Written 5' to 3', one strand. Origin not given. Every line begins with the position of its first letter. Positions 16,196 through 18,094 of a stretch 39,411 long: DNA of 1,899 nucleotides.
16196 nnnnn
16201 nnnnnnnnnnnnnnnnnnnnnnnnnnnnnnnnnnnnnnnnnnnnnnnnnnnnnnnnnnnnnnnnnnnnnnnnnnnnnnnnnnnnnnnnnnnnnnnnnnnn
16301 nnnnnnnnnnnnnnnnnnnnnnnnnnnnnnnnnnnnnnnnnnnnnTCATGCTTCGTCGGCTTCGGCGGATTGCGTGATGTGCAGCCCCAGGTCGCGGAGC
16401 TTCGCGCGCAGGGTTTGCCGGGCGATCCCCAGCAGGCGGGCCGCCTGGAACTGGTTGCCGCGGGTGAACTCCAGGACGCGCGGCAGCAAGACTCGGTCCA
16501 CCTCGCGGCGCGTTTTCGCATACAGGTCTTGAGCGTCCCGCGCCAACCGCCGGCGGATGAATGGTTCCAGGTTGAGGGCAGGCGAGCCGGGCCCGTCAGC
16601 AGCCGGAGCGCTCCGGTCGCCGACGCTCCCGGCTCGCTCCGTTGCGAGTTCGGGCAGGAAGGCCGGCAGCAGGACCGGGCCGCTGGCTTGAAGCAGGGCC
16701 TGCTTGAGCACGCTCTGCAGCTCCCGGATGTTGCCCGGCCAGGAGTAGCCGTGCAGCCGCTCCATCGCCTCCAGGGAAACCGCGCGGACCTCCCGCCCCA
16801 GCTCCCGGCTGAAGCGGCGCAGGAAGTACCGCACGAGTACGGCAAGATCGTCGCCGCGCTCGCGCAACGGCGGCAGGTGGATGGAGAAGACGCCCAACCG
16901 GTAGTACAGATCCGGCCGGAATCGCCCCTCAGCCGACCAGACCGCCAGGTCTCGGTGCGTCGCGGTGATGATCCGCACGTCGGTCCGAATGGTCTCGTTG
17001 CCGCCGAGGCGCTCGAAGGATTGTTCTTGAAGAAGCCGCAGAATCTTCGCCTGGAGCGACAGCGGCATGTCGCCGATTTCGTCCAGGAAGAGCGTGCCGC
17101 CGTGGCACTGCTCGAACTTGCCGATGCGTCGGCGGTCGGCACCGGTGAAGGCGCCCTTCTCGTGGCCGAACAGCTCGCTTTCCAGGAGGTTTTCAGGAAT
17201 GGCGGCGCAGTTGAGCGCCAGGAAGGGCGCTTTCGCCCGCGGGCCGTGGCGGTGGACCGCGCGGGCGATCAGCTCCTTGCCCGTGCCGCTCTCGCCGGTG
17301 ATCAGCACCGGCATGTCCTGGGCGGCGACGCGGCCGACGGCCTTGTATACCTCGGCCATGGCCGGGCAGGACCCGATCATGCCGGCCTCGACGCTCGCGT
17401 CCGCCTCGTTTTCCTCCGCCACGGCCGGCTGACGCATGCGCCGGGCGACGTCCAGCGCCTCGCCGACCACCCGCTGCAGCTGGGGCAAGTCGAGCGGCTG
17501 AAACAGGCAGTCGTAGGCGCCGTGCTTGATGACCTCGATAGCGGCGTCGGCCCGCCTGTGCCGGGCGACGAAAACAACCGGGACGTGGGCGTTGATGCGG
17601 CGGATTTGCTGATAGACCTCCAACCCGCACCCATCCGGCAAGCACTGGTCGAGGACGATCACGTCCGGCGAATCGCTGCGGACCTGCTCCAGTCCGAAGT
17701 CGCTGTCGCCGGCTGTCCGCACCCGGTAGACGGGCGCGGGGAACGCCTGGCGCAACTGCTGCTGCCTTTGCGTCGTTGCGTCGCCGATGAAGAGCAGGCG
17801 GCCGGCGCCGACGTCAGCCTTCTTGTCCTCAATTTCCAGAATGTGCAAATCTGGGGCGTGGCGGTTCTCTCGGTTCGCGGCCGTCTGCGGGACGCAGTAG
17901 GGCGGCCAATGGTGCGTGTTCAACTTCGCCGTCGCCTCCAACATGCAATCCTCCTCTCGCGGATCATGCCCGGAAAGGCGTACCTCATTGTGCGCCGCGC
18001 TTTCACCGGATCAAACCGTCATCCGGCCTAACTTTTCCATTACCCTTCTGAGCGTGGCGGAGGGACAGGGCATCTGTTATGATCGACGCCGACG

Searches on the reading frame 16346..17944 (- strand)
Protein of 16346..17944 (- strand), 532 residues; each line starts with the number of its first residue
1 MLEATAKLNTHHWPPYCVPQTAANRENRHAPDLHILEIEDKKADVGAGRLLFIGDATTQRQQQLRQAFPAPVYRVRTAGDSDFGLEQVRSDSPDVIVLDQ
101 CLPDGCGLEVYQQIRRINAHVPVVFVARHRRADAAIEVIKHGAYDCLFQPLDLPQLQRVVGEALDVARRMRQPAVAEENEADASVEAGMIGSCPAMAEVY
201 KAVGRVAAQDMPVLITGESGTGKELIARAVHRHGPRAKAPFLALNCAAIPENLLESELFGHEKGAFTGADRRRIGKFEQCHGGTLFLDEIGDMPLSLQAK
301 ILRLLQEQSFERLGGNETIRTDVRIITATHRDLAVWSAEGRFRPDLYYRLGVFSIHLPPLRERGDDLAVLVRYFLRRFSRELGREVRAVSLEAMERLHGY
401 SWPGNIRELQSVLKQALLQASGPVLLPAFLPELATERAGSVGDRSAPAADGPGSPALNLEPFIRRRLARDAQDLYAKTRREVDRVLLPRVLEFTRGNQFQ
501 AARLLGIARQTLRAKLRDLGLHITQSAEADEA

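Call 7: search_protein_families(library=pfam, proteins=[window:16346-17944:-])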
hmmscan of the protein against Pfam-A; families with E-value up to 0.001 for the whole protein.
window:16346-17944:- (532 aa): 8 families
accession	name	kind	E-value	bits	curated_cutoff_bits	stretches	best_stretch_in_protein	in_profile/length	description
PF00158.32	Sigma54_activat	-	1.3e-71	240.2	20.2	1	189-356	1-168/168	Sigma-54 interaction domain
PF14532.12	Sigma54_activ_2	-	6.9e-22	78.6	25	1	190-360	1-138/138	Sigma-54 interaction domain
PF25601.1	AAA_lid_14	-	1e-20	73.8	27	1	361-438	1-78/87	AAA+ ATPase lid domain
PF00072.30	Response_reg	-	1.2e-17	64.5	30.2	1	60-159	10-109/111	Response regulator receiver domain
PF02954.25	HTH_8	-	4.4e-10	39.6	22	1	479-517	2-40/42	Bacterial regulatory protein, Fis family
PF07728.20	AAA_5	-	3.6e-05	24.2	22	1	212-330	1-122/139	AAA domain (dynein-related subfamily)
PF13191.12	AAA_16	-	0.00016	22.6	32.6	0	197-249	10-63/167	AAA ATPase domain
PF00004.35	AAA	-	0.00058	20.8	21.2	0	213-331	1-110/131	ATPase family associated with various cellular activities (AAA)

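Call 35: search_protein_families(library=ncbifam, proteins=[window:16346-17944:-])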
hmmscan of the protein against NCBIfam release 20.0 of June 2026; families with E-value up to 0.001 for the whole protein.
window:16346-17944:- (532 aa): 79 families (the best 25 are shown)
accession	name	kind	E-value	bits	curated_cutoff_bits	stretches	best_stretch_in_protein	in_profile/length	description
TIGR01818.1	ntrC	equivalog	3e-140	468.1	558.6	1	62-519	12-463/463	nitrogen regulation protein NR(I)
NF008176.1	PRK10923.1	equivalog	9.5e-120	400.3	620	1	66-521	21-468/469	nitrogen regulation protein NR(I)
NF008469.0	PRK11361.1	equivalog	3.8e-119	398.4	714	1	49-522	6-457/461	acetoacetate metabolism transcriptional regulator AtoC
TIGR02915.1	PEP_resp_reg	equivalog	1e-118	397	502.6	1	52-425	3-377/445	PEP-CTERM-box response regulator transcription factor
TIGR01817.1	nifA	equivalog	4.4e-104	349.1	528.85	1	161-523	171-531/534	nif-specific transcriptional activator NifA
NF007689.0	PRK10365.1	equivalog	4e-102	342.2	760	1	73-422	30-374/441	sigma-54-dependent response regulator transcription factor ZraR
NF041946.1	LuxO_transreg_Vib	equivalog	2e-101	340.1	800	1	77-517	25-458/463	quorum-sensing sigma-54 dependent transcriptional regulator LuxO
NF050807.1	TransRegFlbDCaul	equivalog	9e-101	337.9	750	1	49-527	2-449/454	sigma-54-dependent transcriptional regulator FlbD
NF051870.1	NAssimRespRegNtrX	equivalog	2.9e-98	329.7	600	1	73-521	26-452/452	nitrogen assimilation response regulator NtrX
NF003451.0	PRK05022.1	equivalog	7.4e-96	321.9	476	1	169-521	172-510/512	nitric oxide reductase transcriptional regulator NorR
NF041552.1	TF_PrdR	equivalog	9e-94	314.8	795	1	187-420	267-500/577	sigma-54 dependent transcriptional regulator PrdR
NF038308.1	RNA_repair_RtcR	equivalog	1.4e-93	314.6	650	1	160-515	153-512/530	RNA repair transcriptional activator RtcR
NF011695.0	PRK15115.1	equivalog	3.3e-93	312.9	763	1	70-429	28-377/445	two-component system response regulator GlrR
NF011958.0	PRK15429.1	equivalog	4.7e-88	296.5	830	1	187-438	379-629/692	formate hydrogenlyase transcriptional activator FlhA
TIGR02974.1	phageshock_pspF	equivalog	7.3e-85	285.1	443.55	1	189-517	1-334/336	phage shock protein operon transcriptional activator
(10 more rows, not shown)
